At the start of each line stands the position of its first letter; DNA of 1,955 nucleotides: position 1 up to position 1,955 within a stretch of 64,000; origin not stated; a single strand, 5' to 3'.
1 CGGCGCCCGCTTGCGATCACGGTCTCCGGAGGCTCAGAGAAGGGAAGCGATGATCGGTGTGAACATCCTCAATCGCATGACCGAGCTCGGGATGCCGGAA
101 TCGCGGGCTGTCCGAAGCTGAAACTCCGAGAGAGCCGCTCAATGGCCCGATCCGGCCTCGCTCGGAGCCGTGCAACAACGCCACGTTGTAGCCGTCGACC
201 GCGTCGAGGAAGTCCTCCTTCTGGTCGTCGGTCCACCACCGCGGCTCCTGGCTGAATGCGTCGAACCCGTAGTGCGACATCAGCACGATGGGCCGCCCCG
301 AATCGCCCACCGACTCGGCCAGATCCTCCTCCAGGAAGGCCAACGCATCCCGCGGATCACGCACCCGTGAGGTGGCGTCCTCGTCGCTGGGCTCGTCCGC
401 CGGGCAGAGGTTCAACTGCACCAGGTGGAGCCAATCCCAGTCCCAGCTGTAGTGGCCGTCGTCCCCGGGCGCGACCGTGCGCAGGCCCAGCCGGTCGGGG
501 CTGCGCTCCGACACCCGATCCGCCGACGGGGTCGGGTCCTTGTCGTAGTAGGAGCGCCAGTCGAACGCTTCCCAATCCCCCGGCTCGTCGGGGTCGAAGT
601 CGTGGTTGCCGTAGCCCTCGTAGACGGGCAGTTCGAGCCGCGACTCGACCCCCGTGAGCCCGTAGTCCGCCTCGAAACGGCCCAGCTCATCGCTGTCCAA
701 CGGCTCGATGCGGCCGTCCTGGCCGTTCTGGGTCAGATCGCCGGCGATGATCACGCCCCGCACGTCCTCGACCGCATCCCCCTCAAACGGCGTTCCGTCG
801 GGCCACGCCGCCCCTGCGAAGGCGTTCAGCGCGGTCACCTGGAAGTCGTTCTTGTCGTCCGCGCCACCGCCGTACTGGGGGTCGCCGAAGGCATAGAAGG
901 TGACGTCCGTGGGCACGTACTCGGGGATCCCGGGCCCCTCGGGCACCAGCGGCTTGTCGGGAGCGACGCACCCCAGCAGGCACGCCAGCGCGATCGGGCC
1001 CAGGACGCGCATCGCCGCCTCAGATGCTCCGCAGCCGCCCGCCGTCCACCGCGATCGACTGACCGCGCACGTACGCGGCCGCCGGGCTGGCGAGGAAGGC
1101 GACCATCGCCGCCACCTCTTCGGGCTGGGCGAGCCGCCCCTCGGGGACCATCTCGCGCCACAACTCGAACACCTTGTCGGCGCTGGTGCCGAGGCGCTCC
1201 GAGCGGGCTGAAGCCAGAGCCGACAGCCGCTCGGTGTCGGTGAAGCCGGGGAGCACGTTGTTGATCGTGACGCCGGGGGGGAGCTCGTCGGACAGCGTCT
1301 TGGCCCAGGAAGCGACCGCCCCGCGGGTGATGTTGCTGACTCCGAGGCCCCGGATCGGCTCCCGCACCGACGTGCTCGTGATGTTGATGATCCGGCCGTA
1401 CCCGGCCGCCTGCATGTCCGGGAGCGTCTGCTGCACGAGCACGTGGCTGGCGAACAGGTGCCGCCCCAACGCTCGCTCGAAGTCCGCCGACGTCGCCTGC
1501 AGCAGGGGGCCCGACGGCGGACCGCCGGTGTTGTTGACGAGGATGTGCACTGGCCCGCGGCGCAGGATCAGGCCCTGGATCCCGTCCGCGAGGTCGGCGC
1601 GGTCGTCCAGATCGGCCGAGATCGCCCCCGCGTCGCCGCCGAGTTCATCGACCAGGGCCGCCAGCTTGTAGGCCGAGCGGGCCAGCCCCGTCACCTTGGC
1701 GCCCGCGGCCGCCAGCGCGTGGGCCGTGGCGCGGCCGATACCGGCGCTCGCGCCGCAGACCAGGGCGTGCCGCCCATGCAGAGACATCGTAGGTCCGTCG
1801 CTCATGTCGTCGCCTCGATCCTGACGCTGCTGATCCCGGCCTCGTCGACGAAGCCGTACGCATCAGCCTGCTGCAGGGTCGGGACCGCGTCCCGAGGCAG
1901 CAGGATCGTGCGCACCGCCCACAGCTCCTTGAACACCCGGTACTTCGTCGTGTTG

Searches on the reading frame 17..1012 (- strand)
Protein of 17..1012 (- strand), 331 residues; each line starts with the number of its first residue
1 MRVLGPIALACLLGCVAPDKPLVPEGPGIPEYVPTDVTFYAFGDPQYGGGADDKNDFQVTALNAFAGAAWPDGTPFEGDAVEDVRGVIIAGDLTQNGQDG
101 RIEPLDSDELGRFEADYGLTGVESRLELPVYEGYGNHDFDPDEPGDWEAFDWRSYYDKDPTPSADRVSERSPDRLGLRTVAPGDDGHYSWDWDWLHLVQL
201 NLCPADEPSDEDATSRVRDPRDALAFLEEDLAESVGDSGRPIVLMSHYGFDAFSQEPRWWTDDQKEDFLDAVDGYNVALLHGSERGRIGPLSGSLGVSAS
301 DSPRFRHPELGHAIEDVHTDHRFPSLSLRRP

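Call 87: find_encoding_contigs(protein=window:17-1012:-, flank=10000, max_places=3)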
Protein window:17-1012:- (331 aa): no gene with exactly this product is on record in the collection.

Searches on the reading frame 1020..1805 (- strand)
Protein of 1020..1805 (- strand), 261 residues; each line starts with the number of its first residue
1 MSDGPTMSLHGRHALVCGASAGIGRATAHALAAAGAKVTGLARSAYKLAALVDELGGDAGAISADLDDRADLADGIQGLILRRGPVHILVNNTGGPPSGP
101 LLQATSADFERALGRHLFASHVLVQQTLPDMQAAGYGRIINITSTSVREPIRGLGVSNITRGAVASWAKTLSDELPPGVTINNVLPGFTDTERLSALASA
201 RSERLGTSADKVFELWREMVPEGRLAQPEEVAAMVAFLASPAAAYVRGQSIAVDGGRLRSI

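Call 89: find_encoding_contigs(protein=window:1020-1805:-, flank=10000, max_places=3)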
Protein window:1020-1805:- (261 aa): 3 contigs read that carry it; 3 places shown.
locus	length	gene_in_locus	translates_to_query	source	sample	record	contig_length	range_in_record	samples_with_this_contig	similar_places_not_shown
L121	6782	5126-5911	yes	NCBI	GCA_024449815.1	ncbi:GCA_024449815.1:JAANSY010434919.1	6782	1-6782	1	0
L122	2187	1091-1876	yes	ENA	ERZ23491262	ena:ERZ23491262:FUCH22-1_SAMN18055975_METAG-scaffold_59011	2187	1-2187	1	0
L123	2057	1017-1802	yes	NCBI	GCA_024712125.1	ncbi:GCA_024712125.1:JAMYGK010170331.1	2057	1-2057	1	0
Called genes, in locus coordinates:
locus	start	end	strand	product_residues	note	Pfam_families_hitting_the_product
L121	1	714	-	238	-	?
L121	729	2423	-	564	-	PF00890:FAD_binding_2 (weak), PF01266:DAO, PF01946:Thi4, PF12831:FAD_oxidored (weak), PF13450:NAD_binding_8, PF01593:Amino_oxidase (weak)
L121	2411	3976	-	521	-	PF02838:Glyco_hydro_20b, PF00728:Glyco_hydro_20, PF00106:adh_short (weak), PF13561:adh_short_C2 (faint)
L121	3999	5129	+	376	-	PF03301:Trp_dioxygenase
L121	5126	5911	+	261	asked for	PF00106:adh_short, PF13460:NAD_binding_10 (weak), PF13561:adh_short_C2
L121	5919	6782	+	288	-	?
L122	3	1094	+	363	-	?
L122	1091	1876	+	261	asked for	PF00106:adh_short, PF13460:NAD_binding_10 (weak), PF13561:adh_short_C2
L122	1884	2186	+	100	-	?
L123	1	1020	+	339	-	?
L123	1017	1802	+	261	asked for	PF00106:adh_short, PF13460:NAD_binding_10 (weak), PF13561:adh_short_C2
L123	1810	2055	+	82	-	?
